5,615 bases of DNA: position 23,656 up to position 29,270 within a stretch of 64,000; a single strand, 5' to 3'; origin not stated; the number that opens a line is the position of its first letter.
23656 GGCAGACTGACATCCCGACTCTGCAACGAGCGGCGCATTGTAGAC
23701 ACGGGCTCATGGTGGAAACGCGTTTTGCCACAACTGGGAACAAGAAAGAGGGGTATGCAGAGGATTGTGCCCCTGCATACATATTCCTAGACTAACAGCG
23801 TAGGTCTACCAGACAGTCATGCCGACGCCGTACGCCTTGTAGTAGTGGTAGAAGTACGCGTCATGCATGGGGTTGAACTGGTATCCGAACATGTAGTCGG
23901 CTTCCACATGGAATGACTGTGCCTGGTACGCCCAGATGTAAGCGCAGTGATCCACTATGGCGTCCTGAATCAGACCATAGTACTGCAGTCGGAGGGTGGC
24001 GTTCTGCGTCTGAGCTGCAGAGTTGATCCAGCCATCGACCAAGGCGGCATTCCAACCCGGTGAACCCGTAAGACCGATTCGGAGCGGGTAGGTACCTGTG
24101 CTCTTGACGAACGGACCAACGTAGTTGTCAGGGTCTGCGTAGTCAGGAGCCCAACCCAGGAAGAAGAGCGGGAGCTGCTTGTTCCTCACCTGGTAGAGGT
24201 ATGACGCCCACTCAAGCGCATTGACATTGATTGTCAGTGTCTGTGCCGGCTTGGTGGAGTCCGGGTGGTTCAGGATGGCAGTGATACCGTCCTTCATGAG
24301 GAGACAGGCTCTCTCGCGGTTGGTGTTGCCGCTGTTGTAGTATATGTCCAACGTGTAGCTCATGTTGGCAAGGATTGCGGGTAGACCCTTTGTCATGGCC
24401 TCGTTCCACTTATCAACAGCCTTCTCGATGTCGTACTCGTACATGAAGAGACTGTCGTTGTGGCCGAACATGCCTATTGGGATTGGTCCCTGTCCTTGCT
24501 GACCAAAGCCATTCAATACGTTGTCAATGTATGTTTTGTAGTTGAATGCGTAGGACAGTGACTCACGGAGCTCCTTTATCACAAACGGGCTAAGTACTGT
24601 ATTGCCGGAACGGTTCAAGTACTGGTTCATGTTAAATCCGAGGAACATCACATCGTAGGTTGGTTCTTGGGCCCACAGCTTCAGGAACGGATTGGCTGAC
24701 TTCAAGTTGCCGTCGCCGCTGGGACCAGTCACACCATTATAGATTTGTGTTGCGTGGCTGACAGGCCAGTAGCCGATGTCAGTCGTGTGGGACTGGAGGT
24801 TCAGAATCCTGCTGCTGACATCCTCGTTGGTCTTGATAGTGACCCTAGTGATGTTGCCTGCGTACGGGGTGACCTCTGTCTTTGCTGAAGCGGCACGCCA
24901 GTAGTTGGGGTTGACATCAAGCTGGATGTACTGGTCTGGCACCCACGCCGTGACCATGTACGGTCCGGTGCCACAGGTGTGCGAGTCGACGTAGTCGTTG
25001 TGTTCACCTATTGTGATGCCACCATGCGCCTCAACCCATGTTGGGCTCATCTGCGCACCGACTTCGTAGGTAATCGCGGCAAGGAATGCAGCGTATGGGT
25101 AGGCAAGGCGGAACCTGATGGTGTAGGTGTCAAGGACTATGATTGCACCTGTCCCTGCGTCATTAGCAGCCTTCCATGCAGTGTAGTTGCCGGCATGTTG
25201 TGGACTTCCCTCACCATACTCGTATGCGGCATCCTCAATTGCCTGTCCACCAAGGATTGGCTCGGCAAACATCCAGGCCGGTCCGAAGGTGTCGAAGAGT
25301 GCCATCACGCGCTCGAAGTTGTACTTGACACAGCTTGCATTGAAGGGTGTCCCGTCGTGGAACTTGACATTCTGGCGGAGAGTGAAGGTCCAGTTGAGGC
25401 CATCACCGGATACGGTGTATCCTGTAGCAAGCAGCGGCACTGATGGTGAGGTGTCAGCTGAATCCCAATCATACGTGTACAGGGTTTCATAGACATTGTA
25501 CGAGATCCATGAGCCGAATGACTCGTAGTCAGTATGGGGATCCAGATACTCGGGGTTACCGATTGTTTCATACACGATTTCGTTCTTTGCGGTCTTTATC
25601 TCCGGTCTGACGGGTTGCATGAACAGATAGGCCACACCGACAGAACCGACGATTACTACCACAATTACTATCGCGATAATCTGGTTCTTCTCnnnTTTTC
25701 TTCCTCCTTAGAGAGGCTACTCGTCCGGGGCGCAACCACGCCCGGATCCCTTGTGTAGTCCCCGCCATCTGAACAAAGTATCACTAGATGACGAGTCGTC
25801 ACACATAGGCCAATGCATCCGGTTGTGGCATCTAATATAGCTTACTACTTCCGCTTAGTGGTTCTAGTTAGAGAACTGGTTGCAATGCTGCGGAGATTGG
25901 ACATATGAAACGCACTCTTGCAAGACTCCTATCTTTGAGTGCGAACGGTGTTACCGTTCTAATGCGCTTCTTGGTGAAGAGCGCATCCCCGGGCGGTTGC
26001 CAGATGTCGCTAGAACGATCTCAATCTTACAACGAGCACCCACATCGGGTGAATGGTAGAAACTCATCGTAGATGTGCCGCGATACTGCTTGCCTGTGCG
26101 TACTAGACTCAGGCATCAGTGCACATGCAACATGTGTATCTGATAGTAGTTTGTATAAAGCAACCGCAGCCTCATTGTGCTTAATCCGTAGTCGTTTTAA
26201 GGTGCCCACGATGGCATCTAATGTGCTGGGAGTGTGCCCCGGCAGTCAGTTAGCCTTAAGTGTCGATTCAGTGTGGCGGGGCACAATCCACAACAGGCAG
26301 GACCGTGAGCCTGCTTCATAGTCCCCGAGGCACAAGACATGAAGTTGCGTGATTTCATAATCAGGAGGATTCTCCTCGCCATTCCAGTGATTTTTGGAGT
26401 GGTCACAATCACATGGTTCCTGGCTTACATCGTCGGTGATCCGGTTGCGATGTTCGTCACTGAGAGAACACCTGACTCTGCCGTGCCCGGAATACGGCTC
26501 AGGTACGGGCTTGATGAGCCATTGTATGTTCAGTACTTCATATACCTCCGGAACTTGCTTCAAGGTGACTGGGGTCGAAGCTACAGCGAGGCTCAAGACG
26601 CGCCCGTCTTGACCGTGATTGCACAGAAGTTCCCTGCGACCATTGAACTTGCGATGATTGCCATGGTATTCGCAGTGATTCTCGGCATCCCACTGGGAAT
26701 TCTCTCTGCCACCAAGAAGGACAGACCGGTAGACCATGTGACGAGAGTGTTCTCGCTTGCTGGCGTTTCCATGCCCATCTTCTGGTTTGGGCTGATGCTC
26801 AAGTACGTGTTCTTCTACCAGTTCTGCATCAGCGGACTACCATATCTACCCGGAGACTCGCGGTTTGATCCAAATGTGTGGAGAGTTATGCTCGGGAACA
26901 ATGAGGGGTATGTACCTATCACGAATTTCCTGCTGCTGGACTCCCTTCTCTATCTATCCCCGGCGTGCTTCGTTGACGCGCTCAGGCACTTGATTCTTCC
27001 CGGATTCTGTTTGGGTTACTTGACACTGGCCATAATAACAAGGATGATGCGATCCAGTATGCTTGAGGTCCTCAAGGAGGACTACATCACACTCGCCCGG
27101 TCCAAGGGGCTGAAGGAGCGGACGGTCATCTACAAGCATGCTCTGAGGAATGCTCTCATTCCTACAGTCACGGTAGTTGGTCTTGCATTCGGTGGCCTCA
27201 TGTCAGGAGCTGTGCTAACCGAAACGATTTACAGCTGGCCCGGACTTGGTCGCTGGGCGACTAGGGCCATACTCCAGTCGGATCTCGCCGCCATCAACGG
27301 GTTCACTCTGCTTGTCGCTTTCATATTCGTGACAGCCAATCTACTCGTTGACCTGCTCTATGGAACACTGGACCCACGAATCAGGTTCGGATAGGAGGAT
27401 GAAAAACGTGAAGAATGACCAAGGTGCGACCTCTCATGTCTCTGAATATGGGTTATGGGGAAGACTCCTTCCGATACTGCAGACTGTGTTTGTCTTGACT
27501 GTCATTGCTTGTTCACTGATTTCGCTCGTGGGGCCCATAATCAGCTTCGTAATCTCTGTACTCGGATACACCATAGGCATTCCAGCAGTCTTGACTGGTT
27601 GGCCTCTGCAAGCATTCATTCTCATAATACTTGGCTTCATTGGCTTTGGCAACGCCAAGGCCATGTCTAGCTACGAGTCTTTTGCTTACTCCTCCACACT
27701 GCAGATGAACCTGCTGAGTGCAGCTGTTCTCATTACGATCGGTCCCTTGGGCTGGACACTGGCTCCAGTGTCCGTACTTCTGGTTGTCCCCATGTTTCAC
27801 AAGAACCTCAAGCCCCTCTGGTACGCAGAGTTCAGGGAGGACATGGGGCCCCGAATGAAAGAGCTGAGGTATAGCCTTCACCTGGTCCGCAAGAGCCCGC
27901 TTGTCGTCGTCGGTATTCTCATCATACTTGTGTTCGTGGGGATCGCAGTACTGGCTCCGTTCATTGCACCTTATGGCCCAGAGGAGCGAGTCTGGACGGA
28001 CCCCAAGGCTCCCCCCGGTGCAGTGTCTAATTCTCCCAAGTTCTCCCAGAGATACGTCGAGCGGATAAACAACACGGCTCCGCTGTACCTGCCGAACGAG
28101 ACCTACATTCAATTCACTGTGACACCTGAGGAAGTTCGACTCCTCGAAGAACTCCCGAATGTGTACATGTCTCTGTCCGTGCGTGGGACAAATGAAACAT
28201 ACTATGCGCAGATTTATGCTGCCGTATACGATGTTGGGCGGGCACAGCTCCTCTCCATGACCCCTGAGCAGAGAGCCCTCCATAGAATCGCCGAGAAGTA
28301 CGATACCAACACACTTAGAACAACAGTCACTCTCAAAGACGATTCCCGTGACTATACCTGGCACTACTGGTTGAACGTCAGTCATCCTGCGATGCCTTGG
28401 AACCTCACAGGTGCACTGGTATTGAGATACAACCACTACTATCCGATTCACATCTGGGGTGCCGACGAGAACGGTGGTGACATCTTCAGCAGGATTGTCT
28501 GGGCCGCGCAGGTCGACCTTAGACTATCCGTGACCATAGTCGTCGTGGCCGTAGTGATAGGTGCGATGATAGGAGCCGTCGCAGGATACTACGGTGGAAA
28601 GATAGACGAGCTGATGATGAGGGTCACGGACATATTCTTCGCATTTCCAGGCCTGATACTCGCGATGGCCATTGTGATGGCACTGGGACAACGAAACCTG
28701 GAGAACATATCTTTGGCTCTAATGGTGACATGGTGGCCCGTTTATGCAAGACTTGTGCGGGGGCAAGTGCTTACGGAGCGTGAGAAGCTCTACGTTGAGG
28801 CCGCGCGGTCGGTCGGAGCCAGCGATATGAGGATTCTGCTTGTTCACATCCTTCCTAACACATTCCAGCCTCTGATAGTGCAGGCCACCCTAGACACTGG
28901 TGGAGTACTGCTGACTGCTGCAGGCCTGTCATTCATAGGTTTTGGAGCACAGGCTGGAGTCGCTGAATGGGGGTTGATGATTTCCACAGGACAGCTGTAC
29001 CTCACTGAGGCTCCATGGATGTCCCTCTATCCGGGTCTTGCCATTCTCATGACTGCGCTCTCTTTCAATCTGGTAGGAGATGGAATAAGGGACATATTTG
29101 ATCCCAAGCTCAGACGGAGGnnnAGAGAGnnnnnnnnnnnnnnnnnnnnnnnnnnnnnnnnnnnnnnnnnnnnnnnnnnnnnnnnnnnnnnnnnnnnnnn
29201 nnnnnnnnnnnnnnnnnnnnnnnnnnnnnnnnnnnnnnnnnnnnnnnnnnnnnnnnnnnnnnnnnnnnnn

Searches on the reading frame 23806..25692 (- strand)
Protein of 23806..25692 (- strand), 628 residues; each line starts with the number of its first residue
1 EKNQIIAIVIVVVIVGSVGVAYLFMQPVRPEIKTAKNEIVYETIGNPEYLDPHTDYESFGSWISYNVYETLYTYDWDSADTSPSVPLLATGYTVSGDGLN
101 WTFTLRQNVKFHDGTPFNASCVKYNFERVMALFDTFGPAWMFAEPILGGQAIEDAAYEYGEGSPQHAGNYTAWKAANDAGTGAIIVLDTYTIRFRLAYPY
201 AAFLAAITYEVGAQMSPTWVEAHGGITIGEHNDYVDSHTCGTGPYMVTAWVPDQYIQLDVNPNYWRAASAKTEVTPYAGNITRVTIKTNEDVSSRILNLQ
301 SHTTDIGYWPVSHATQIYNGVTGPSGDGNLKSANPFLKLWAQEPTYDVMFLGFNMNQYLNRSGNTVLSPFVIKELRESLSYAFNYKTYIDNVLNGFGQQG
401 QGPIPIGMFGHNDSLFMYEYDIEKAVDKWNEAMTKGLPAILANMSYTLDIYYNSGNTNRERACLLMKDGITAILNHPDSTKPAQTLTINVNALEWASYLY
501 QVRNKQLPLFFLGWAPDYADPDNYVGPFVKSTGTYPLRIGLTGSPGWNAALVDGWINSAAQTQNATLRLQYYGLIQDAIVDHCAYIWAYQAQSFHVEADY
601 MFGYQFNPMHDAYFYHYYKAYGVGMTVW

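Call 10: search_protein_families(library=pfam, proteins=[window:23806-25692:-], max_evalue=0.001)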
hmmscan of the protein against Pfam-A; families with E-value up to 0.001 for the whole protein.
window:23806-25692:- (628 aa): 1 family
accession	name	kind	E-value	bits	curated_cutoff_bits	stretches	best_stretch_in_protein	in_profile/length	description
PF00496.27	SBP_bac_5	-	3.7e-66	224.2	32.4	1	85-534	3-366/368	Bacterial extracellular solute-binding proteins, family 5 Middle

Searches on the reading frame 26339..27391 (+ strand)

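Call 10: search_protein_families(library=pfam, proteins=[window:26339-27391:+], max_evalue=0.001)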
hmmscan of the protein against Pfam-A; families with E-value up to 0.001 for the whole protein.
window:26339-27391:+ (351 aa): 2 families
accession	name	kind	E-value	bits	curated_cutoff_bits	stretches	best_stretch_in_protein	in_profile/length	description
PF00528.27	BPD_transp_1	-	8.5e-44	149.9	26.4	1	116-349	1-183/184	Binding-protein-dependent transport system inner membrane component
PF19300.4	BPD_transp_1_N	-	1.4e-10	41.8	23.8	1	5-105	3-114/114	Binding-prot-dependent transport system membrane comp, N-term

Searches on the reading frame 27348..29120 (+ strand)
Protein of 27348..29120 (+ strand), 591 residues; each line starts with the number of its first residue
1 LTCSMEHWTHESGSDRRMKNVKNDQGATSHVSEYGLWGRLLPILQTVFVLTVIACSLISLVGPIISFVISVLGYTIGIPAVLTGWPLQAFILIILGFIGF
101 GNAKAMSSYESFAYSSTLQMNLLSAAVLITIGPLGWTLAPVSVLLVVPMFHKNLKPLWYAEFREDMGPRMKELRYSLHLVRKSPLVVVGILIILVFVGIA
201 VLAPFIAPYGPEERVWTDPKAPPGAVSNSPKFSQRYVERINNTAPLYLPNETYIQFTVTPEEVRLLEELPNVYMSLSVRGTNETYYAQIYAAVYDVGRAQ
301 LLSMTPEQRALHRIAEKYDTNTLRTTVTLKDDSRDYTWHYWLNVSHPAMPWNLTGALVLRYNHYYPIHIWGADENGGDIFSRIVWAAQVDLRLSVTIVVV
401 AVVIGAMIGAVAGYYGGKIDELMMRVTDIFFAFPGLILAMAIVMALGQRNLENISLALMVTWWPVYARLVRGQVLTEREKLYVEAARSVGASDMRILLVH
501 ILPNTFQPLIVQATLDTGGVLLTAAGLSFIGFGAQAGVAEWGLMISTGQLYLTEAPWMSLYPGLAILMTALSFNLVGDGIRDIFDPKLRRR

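Call 10: search_protein_families(library=pfam, proteins=[window:27348-29120:+], max_evalue=0.001)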
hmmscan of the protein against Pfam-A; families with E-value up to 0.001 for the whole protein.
window:27348-29120:+ (591 aa): 2 families
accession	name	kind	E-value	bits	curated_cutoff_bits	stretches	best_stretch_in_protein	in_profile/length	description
PF00528.27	BPD_transp_1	-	2.3e-32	112.6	26.4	1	405-590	1-184/184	Binding-protein-dependent transport system inner membrane component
PF12911.12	OppC_N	-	2.5e-08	34.1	23.9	1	181-223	11-53/53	N-terminal TM domain of oligopeptide transport permease C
